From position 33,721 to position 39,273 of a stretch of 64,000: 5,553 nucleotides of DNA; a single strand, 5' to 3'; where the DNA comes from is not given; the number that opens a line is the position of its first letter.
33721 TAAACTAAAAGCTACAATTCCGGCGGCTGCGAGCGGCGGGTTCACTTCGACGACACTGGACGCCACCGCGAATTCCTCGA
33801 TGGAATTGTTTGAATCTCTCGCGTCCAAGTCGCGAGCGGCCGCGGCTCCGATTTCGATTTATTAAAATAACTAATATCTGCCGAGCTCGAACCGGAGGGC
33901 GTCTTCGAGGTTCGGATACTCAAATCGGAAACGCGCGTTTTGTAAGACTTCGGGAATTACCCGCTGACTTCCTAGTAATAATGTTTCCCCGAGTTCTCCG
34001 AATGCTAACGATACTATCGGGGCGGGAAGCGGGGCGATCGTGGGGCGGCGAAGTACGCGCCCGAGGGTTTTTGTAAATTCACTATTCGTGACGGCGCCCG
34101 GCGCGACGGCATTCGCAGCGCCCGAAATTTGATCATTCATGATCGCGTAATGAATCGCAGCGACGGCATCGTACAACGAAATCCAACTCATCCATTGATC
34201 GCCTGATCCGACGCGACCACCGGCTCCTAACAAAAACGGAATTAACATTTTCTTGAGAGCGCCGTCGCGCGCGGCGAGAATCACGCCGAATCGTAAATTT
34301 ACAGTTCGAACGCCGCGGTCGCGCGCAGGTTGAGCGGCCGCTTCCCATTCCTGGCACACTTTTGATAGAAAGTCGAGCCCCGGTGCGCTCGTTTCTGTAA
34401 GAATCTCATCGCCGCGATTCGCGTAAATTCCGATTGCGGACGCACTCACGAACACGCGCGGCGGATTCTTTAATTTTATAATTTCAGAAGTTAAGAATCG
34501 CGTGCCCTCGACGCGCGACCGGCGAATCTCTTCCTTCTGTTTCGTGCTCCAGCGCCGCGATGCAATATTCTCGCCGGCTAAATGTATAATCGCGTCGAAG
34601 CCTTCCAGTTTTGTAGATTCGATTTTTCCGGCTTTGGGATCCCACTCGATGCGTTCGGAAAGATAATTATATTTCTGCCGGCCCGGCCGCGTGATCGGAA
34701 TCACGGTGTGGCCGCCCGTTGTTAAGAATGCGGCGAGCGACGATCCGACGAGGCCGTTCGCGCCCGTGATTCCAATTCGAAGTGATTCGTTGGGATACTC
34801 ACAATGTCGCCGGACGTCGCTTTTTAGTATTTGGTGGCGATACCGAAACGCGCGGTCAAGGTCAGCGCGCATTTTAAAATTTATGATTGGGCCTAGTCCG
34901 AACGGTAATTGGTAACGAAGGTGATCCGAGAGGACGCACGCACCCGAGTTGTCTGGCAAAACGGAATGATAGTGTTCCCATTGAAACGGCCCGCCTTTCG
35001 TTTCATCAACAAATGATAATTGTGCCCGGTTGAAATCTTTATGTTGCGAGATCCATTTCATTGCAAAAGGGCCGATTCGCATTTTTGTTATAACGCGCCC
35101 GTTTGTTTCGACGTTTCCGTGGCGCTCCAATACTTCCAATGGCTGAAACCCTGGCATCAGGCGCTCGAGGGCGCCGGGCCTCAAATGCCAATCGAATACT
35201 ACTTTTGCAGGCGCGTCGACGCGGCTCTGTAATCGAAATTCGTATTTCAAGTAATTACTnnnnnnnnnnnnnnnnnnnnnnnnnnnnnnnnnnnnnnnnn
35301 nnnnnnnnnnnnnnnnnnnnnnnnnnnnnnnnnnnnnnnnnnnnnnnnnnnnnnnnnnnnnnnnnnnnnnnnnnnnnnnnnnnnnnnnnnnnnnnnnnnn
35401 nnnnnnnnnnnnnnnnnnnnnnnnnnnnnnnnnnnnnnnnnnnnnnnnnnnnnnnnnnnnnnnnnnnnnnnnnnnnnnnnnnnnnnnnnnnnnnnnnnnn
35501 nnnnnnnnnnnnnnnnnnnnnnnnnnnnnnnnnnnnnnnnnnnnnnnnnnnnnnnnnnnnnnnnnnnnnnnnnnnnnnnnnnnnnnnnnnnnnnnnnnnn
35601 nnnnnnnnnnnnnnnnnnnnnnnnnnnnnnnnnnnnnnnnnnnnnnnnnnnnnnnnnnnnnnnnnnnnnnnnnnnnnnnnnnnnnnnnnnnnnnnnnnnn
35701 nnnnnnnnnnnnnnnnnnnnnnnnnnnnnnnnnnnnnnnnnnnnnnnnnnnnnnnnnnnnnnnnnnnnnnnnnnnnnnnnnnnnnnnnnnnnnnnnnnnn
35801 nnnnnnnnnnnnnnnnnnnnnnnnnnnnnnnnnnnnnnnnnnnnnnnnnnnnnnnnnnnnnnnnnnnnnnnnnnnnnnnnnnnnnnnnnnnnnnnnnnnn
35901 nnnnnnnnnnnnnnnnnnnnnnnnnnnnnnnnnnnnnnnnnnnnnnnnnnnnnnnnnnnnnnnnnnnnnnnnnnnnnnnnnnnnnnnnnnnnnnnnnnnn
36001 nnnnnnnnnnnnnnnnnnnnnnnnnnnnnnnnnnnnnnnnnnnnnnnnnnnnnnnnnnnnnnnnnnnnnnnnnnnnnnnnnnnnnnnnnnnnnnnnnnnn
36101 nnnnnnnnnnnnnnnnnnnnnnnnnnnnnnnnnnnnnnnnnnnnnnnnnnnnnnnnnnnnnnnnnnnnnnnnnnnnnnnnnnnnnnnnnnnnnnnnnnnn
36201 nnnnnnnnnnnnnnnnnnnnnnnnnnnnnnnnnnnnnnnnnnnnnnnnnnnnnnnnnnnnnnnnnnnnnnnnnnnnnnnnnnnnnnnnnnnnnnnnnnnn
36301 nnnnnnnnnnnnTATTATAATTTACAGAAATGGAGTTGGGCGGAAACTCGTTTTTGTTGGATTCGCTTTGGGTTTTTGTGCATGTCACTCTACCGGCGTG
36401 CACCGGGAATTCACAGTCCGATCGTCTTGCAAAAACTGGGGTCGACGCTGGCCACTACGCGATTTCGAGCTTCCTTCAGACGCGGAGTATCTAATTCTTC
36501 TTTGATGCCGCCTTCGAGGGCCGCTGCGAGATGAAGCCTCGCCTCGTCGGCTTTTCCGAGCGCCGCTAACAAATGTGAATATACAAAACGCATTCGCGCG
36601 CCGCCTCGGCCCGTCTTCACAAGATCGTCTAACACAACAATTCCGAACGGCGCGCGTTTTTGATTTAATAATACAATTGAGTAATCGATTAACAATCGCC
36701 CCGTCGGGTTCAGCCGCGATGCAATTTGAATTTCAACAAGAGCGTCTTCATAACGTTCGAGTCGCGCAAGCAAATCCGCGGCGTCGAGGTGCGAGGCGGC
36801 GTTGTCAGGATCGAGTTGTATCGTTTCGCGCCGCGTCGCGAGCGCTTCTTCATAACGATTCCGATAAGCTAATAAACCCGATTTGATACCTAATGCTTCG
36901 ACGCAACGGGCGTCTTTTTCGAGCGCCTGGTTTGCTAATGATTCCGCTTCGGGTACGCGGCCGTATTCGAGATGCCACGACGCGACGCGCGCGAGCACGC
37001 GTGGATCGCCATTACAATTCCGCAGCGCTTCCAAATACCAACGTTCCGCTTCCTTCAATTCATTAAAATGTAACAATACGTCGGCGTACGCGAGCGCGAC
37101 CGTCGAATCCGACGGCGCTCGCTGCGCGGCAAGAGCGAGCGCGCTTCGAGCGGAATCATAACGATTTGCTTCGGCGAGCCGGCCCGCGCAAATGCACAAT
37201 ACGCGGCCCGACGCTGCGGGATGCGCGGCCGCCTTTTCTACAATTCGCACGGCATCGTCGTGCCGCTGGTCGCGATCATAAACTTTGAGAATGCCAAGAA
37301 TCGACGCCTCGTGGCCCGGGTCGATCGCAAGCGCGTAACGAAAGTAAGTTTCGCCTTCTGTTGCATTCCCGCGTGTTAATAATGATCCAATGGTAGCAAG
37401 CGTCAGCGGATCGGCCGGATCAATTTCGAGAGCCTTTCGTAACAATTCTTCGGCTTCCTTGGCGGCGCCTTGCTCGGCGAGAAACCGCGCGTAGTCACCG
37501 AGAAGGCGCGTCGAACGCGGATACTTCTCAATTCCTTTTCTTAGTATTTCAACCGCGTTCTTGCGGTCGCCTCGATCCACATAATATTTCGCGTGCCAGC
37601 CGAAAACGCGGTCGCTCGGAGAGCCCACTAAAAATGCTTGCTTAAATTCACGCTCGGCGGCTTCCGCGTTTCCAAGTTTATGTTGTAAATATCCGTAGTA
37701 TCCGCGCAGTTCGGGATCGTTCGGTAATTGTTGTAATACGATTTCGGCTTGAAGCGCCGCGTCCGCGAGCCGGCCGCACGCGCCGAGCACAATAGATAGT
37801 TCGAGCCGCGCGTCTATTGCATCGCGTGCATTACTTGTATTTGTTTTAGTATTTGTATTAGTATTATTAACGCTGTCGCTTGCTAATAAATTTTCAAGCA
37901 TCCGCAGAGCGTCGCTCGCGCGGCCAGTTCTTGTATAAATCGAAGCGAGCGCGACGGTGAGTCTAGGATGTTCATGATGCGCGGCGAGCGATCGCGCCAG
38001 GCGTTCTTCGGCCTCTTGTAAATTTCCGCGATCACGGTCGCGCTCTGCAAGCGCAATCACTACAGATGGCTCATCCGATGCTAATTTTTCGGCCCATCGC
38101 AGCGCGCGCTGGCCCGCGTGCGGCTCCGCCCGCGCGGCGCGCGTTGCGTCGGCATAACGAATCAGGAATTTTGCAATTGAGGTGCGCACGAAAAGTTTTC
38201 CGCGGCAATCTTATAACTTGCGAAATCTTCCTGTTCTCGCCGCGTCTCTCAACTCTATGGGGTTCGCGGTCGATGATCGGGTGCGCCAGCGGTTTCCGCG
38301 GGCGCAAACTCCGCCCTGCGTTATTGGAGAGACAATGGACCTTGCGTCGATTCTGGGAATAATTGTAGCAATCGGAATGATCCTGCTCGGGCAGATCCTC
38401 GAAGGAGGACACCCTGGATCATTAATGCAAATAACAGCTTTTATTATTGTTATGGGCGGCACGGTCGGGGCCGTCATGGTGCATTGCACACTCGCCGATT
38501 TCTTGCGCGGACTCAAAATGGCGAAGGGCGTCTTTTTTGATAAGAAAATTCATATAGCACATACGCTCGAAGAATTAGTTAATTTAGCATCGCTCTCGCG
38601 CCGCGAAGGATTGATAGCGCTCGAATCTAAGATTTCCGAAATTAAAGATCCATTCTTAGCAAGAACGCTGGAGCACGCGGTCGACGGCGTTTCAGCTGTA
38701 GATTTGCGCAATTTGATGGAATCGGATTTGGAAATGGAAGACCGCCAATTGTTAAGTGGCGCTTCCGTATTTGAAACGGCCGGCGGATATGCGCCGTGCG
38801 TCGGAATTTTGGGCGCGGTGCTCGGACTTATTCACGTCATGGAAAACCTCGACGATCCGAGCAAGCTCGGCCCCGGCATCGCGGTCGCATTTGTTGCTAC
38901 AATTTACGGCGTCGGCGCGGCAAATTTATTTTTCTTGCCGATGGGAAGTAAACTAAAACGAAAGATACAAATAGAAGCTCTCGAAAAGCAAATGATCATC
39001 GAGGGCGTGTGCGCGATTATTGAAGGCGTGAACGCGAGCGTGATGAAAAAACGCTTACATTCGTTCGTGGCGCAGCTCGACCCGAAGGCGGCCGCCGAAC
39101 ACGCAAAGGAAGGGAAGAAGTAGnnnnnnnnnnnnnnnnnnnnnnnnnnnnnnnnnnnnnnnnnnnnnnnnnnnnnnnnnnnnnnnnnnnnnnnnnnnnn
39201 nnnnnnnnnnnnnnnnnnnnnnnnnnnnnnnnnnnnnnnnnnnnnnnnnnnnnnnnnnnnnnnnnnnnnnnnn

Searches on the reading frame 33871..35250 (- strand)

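Call 96: search_protein_families(library=pfam, proteins=[window:33871-35250:-], max_evalue=0.00001)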
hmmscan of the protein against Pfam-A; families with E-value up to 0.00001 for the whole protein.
window:33871-35250:- (459 aa): 2 families
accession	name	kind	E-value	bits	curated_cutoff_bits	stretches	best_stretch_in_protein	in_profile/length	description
PF01370.27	Epimerase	-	2.3e-17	63.7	20.9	1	161-372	3-227/240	NAD dependent epimerase/dehydratase family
PF08338.16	DUF1731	-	2e-16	59.8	27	1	409-453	2-45/47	Domain of unknown function (DUF1731)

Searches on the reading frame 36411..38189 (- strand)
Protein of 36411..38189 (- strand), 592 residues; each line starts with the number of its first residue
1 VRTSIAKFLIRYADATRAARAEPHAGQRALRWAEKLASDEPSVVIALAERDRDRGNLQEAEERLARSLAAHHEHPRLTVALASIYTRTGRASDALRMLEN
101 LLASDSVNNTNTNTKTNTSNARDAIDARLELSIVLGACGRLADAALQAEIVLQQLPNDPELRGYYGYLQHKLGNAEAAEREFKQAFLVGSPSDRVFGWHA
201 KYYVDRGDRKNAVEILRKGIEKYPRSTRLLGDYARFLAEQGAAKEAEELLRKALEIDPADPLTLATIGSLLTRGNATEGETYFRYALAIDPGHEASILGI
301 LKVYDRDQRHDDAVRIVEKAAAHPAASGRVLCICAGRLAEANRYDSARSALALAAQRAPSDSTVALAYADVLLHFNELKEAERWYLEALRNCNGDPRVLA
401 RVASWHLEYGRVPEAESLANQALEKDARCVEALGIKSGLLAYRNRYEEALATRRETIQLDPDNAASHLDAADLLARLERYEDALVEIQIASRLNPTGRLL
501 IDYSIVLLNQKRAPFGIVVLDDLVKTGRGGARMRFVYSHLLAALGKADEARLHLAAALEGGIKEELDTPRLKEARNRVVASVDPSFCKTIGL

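Call 9: search_protein_families(library=pfam, proteins=[window:36411-38189:-], max_evalue=0.01)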
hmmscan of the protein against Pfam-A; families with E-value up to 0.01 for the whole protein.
window:36411-38189:- (592 aa): 20 families
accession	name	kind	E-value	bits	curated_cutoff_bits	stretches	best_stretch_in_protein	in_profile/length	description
PF14559.12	TPR_19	-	2.1e-39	134.1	25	6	204-261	2-59/68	Tetratricopeptide repeat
PF13432.12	TPR_16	-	4.2e-26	91.5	32.7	5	199-261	3-65/65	Tetratricopeptide repeat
PF13428.12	TPR_14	-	2.3e-23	80.7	23.5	3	365-403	4-42/44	Tetratricopeptide repeat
PF07719.23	TPR_2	-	3.6e-13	48.9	27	0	233-259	7-33/34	Tetratricopeptide repeat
PF13431.12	TPR_17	-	5.7e-13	48.5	24.4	0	455-484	4-33/34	Tetratricopeptide repeat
PF13424.12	TPR_12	-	3.1e-12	47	30.1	0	365-424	6-73/77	Tetratricopeptide repeat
PF23914.1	TPR_CcmH_CycH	-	2.1e-11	44.3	42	1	338-417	59-142/158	Cytochrome c-type biogenesis protein H TPR domain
PF13371.12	TPR_9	-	1.5e-10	41.3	35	0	148-185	18-55/73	Tetratricopeptide repeat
PF13181.12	TPR_8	-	2.2e-10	40.3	25.7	0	230-260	4-34/34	Tetratricopeptide repeat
PF12895.13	ANAPC3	-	6.2e-10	39.7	27.2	0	198-253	28-82/82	Anaphase-promoting complex, cyclosome, subunit 3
PF25058.1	ARM_TT21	-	1.6e-09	38.3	27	0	73-158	5-90/155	Tetratricopeptide repeat protein 21 ARM repeat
PF04733.20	Coatomer_E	-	3.5e-09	37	21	1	303-433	111-238/290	Coatomer epsilon subunit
PF25062.1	ARM_TT21_N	-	6.5e-09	36.3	40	0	152-321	21-195/222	Tetratricopeptide repeat protein 21 N-terminal ARM repeat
PF13429.12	TPR_15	-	2e-07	31.1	26.2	2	297-425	149-277/280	Tetratricopeptide repeat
PF13414.12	TPR_11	-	2.3e-06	27.6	26.8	1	441-476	5-40/42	TPR repeat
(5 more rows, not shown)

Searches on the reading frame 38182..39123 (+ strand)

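Call 9: search_protein_families(library=pfam, proteins=[window:38182-39123:+], max_evalue=0.01)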
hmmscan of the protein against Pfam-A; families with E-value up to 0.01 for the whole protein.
window:38182-39123:+ (313 aa): 2 families
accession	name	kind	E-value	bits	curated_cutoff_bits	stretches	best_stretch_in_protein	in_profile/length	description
PF01618.21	MotA_ExbB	-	3.9e-32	111.1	22.9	1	152-270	3-126/127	MotA/TolQ/ExbB proton channel family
PF20560.3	MotA_N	-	8.6e-08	32.8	27.3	1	57-140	1-85/91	Motility protein A N-terminal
